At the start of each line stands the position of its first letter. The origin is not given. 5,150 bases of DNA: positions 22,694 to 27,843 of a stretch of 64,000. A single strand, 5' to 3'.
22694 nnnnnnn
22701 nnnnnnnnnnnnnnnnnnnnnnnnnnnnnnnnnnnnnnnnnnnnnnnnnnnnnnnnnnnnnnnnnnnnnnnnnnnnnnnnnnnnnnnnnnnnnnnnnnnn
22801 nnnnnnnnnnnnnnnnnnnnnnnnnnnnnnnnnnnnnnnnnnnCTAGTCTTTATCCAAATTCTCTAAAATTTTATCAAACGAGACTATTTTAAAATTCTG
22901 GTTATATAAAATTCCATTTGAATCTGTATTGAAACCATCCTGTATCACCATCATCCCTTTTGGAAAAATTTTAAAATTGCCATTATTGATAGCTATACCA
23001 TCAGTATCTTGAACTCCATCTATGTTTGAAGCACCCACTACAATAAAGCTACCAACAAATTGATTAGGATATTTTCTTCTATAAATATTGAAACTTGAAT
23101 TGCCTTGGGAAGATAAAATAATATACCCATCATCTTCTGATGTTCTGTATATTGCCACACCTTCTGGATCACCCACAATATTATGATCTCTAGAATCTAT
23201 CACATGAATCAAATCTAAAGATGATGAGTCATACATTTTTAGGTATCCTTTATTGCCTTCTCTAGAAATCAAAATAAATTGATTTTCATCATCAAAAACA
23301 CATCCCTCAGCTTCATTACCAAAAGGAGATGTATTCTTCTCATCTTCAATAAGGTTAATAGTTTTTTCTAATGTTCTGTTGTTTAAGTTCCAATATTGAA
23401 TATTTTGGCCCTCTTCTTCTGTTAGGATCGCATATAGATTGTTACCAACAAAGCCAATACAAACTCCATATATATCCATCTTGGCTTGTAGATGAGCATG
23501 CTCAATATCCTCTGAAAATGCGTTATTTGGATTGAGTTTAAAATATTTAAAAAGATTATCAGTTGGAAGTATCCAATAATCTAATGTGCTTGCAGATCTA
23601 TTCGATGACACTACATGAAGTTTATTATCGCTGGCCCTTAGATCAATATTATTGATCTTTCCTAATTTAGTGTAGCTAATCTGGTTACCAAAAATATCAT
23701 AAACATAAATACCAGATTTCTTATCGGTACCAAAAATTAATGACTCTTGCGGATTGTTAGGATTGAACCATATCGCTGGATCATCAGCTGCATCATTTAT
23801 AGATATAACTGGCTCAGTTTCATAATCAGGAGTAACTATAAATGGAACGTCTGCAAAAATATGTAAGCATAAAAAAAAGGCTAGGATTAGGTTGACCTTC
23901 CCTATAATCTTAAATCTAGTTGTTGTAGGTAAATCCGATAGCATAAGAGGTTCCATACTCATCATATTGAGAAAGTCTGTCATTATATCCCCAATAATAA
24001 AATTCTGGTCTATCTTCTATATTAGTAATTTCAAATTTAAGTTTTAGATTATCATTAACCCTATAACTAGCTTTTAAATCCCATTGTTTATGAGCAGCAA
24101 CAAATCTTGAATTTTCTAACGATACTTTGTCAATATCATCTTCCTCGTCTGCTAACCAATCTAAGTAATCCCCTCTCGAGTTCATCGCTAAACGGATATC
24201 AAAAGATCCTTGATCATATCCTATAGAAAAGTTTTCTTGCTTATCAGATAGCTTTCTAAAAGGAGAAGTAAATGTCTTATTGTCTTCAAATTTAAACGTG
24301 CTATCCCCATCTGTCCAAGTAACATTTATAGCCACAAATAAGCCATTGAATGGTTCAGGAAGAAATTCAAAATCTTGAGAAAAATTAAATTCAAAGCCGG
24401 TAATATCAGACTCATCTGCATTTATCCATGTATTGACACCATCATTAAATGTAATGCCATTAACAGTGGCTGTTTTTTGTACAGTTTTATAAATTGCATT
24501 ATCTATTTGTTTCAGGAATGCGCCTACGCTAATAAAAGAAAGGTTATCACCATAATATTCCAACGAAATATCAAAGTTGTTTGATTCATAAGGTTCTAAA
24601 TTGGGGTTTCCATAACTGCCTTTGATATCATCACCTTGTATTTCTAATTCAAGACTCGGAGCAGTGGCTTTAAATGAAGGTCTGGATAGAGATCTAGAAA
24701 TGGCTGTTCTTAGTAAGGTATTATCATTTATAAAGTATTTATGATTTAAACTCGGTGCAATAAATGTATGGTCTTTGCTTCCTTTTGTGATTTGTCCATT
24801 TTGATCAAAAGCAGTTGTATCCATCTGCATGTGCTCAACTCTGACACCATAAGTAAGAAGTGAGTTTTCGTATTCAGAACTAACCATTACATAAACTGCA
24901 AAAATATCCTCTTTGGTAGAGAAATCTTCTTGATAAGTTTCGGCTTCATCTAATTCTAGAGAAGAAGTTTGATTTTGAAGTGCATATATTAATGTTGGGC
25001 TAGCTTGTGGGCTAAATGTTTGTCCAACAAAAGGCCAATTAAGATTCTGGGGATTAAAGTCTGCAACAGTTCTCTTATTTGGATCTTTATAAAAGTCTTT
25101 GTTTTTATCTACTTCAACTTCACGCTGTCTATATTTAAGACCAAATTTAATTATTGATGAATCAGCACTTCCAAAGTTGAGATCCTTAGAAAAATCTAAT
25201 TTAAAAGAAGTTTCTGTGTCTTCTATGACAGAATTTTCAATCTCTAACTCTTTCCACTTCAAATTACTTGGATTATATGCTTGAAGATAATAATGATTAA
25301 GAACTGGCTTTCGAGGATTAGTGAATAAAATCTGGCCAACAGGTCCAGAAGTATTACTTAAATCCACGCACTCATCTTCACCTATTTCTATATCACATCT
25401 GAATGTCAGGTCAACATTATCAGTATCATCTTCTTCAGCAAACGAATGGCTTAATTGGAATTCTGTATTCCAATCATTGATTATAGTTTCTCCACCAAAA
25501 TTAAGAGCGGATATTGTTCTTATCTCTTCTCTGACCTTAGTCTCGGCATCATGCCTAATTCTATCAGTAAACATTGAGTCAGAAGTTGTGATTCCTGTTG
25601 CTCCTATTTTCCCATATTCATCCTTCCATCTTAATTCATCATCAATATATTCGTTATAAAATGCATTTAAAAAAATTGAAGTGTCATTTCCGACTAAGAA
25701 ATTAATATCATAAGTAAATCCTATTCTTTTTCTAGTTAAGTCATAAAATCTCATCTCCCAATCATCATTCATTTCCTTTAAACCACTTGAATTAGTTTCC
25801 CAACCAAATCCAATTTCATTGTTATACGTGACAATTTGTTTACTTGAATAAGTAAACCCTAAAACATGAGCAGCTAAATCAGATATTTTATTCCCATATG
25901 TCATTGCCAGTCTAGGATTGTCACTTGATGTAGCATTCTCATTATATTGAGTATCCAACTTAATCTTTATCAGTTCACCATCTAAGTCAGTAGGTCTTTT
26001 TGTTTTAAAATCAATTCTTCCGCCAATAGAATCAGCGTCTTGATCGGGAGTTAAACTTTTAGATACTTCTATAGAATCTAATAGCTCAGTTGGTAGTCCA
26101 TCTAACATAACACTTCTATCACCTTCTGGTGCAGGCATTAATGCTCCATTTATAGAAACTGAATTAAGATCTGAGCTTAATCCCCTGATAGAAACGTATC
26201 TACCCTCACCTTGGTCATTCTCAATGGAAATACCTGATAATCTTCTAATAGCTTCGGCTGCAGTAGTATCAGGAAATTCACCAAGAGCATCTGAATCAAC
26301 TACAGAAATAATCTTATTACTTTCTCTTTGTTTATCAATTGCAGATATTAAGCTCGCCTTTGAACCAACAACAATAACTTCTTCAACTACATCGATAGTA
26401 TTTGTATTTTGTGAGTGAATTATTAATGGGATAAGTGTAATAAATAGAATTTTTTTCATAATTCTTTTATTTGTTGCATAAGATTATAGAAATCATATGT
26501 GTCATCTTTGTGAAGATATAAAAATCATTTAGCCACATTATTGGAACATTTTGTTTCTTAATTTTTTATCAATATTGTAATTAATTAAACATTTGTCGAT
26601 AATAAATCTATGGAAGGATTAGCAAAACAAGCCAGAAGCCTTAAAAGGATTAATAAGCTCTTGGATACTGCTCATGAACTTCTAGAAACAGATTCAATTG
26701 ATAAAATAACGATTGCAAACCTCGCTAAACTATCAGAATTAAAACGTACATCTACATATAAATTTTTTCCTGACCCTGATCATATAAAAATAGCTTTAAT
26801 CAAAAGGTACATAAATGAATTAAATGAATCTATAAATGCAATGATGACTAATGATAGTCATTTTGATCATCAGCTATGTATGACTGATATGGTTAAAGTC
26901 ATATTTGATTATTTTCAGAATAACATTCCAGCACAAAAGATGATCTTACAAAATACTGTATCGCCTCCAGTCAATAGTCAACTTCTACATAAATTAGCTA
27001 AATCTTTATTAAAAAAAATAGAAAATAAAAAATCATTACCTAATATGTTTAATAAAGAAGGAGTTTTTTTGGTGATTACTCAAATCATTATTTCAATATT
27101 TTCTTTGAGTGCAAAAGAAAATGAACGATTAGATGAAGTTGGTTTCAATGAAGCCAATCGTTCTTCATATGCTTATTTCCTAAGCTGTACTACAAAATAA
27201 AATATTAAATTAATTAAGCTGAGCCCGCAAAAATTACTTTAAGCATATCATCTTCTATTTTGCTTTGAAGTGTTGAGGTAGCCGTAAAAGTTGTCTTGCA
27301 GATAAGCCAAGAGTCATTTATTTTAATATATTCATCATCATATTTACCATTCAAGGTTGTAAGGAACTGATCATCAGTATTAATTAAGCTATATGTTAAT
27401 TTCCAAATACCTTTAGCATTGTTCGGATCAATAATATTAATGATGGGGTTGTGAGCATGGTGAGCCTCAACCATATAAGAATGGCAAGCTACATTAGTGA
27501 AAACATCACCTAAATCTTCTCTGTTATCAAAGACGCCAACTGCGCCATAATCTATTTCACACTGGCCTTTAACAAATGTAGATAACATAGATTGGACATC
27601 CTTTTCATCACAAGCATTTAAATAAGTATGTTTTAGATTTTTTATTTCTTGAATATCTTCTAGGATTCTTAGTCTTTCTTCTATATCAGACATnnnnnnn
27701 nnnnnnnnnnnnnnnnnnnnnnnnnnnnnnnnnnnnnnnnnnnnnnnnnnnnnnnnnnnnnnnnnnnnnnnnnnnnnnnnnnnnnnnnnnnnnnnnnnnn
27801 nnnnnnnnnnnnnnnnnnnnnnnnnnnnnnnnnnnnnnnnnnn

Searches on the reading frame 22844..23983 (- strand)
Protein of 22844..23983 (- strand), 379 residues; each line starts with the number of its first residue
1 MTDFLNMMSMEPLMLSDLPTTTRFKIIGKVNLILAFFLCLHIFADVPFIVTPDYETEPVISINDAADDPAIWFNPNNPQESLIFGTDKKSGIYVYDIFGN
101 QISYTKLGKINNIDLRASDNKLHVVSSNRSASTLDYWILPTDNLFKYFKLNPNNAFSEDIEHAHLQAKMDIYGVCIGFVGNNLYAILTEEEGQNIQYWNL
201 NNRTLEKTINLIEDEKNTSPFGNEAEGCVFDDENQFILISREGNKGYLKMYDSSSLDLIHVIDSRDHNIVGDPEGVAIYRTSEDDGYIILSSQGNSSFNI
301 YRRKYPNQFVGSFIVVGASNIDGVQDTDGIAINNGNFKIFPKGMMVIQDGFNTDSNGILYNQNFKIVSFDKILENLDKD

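Call 9: search_protein_families(library=pfam, proteins=[window:22844-23983:-], max_evalue=0.0001)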
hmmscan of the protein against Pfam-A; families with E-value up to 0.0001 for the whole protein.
window:22844-23983:- (379 aa): 1 family
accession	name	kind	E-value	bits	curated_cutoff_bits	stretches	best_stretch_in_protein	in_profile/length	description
PF02333.21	Phytase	-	7.4e-53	180.3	21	1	47-378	30-359/375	Phytase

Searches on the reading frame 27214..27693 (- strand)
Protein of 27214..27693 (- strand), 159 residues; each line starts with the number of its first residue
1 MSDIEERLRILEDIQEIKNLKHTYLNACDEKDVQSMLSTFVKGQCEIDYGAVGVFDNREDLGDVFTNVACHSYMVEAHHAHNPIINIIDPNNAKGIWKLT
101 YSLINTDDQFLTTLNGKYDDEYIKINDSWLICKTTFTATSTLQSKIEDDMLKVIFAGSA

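Call 9: search_protein_families(library=pfam, proteins=[window:27214-27693:-], max_evalue=0.0001)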
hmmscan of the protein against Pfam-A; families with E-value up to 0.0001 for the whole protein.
window:27214-27693:- (159 aa): 1 family
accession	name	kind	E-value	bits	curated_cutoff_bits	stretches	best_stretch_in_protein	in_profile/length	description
PF13577.12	SnoaL_4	-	5.4e-21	75.3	24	1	11-134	3-125/126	SnoaL-like domain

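Call 31: search_protein_families(library=ncbifam, proteins=[window:27214-27693:-], max_evalue=1e-20)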
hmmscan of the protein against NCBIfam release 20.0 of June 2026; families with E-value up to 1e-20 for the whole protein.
window:27214-27693:- (159 aa): 0 families
